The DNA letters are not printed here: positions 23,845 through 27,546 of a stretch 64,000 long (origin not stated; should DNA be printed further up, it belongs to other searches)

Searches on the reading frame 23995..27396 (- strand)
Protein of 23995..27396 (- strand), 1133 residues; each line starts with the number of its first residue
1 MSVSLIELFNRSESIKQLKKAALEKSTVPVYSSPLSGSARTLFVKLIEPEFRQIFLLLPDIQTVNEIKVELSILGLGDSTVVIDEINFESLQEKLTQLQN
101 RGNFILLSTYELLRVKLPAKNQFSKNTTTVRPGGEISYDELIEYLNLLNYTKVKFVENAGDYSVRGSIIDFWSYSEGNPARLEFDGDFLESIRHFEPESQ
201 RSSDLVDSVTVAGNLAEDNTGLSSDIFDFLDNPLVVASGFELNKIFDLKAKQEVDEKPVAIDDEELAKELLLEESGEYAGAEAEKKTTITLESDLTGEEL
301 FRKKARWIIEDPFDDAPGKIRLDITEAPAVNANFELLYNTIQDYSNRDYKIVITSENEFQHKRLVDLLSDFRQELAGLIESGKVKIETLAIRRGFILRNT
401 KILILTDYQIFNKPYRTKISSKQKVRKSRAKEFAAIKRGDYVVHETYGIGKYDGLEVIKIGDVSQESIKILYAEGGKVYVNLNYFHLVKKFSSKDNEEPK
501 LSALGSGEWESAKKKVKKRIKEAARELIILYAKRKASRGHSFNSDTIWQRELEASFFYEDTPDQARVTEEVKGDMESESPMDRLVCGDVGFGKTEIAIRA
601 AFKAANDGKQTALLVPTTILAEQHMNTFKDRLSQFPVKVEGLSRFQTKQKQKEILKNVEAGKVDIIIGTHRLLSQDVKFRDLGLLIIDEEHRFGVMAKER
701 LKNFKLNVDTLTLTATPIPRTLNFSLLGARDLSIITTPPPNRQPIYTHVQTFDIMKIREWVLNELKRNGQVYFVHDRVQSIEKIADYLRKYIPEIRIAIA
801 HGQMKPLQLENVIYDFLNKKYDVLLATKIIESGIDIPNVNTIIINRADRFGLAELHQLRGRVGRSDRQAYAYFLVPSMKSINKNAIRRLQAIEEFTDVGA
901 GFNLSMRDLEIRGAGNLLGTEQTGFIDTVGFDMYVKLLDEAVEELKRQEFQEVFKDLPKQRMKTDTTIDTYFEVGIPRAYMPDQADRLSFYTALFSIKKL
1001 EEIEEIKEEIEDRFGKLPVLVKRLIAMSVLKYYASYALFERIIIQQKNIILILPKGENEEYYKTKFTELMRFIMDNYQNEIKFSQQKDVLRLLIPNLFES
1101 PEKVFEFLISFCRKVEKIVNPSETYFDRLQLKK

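Call 33: search_protein_families(library=pfam, proteins=[window:23995-27396:-], max_evalue=0.001)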
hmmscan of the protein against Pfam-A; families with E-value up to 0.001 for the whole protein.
window:23995-27396:- (1133 aa): 8 families
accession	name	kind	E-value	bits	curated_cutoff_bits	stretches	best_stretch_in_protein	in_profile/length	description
PF00270.35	DEAD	-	1.3e-25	90.5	26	1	561-721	1-163/167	DEAD/DEAH box helicase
PF00271.37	Helicase_C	-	5.4e-23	81.8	23.5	1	762-865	7-109/110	Helicase conserved C-terminal domain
PF03461.20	TRCF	-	5.1e-19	68.9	25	1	973-1063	4-94/95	TRCF domain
PF17757.6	UvrB_inter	-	2.5e-15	56.8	22.9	1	130-212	3-86/91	UvrB interaction domain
PF02559.22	CarD_TRCF_RID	-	1.2e-12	48.1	23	1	437-491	2-56/57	CarD-like/TRCF RID domain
PF04851.21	ResIII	-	2.9e-12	47.2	22.5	1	563-717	7-162/164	Type III restriction enzyme, res subunit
PF14814.11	UB2H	-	2.3e-05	24.8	27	1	131-173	2-44/85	Bifunctional transglycosylase second domain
PF22590.2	Cas3-like_C_2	-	0.00072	20.2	27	0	769-866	3-105/106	CRISPR-associated nuclease/helicase Cas3, C-terminal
